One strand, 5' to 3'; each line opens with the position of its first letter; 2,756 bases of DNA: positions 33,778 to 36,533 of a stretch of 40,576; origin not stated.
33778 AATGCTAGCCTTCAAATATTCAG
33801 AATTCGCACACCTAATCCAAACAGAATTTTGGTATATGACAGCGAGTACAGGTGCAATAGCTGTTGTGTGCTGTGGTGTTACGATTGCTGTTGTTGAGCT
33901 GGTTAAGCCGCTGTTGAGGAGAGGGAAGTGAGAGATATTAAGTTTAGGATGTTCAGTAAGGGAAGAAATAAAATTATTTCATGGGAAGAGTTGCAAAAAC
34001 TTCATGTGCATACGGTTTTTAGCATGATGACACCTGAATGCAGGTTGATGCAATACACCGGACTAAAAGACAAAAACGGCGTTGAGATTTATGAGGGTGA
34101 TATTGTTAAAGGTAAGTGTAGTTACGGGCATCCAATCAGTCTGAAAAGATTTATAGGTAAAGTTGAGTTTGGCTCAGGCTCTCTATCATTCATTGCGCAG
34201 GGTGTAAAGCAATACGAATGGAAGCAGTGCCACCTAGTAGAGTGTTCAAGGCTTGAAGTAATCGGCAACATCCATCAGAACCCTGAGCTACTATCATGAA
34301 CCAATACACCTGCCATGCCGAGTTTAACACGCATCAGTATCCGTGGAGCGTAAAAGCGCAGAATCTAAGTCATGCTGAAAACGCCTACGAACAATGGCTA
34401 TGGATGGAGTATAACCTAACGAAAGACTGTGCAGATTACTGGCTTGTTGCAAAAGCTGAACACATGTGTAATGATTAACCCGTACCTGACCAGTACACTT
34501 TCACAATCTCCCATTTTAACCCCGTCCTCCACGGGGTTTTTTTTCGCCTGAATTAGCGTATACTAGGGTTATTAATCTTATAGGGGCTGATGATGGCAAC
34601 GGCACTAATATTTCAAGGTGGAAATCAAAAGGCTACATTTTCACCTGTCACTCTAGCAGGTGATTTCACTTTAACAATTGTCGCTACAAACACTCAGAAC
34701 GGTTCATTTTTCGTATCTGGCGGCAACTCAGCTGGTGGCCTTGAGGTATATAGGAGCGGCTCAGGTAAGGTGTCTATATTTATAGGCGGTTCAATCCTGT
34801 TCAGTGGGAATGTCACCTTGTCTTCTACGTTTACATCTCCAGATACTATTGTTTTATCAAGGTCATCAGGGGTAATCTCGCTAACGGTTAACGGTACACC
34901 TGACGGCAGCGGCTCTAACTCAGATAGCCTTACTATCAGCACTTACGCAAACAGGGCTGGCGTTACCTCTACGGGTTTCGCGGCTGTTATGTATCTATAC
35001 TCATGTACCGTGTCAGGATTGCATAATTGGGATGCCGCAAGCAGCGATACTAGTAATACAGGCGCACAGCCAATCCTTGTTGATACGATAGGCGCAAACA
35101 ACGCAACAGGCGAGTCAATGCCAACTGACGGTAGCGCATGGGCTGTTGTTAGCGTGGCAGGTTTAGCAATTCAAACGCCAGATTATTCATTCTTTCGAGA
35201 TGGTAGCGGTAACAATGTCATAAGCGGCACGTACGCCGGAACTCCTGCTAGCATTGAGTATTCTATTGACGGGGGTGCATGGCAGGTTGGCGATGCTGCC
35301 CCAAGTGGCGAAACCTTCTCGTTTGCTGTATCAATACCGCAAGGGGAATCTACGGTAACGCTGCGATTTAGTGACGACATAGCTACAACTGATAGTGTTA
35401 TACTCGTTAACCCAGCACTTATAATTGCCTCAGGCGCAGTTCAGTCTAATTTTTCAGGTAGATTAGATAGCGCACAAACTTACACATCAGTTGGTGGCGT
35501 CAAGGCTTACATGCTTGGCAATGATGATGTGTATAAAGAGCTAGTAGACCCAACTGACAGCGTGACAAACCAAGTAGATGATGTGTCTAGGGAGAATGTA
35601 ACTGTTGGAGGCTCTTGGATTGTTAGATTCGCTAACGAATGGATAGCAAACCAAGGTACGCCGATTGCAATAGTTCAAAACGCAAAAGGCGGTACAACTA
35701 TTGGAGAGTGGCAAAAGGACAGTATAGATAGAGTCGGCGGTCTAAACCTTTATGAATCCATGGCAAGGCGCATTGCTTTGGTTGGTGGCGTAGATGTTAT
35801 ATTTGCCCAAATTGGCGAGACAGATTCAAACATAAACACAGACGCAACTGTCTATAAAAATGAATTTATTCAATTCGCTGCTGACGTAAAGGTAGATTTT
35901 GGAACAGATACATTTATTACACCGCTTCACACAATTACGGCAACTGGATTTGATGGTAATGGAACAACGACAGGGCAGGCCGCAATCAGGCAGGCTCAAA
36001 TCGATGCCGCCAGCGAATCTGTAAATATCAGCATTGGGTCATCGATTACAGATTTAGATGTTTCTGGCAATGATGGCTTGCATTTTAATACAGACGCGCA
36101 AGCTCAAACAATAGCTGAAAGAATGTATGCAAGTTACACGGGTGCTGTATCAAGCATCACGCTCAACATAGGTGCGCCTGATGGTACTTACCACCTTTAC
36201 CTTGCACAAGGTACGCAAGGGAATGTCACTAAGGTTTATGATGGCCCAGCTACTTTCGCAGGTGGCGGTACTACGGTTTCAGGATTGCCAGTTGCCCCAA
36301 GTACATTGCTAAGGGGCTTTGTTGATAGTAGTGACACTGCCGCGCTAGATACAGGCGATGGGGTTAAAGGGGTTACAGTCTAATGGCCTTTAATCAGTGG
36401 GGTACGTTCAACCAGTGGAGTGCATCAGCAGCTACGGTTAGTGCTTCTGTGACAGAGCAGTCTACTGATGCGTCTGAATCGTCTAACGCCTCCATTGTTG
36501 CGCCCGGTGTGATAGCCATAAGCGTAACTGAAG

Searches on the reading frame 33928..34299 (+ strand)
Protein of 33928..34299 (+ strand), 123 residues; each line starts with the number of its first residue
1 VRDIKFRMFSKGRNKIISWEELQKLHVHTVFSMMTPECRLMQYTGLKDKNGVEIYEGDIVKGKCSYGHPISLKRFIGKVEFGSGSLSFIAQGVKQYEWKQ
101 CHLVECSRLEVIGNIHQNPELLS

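Call 57: search_protein_families(library=pfam, proteins=[window:33928-34299:+], max_evalue=0.001)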
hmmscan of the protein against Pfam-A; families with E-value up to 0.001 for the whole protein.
window:33928-34299:+ (123 aa): 1 family
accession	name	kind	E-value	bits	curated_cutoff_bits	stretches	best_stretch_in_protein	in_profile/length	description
PF09643.15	YopX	-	1.1e-23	84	22.4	1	13-122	23-127/128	YopX protein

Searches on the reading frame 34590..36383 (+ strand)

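Call 37: search_protein_families(library=phrogs, proteins=[window:34590-36383:+], max_evalue=0.00001)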
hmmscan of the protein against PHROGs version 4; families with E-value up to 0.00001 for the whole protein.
window:34590-36383:+ (597 aa): 0 families

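Call 57: search_protein_families(library=pfam, proteins=[window:34590-36383:+], max_evalue=0.001)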
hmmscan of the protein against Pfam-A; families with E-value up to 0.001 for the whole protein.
window:34590-36383:+ (597 aa): 2 families
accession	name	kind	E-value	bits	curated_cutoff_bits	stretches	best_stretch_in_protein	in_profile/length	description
PF03629.24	SASA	-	5.3e-20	72.4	24.8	1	285-506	10-215/226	Carbohydrate esterase, sialic acid-specific acetylesterase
PF20622.4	Big_15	-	0.00034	20.8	27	0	208-248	13-51/82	Bacterial Ig domain (Big_16)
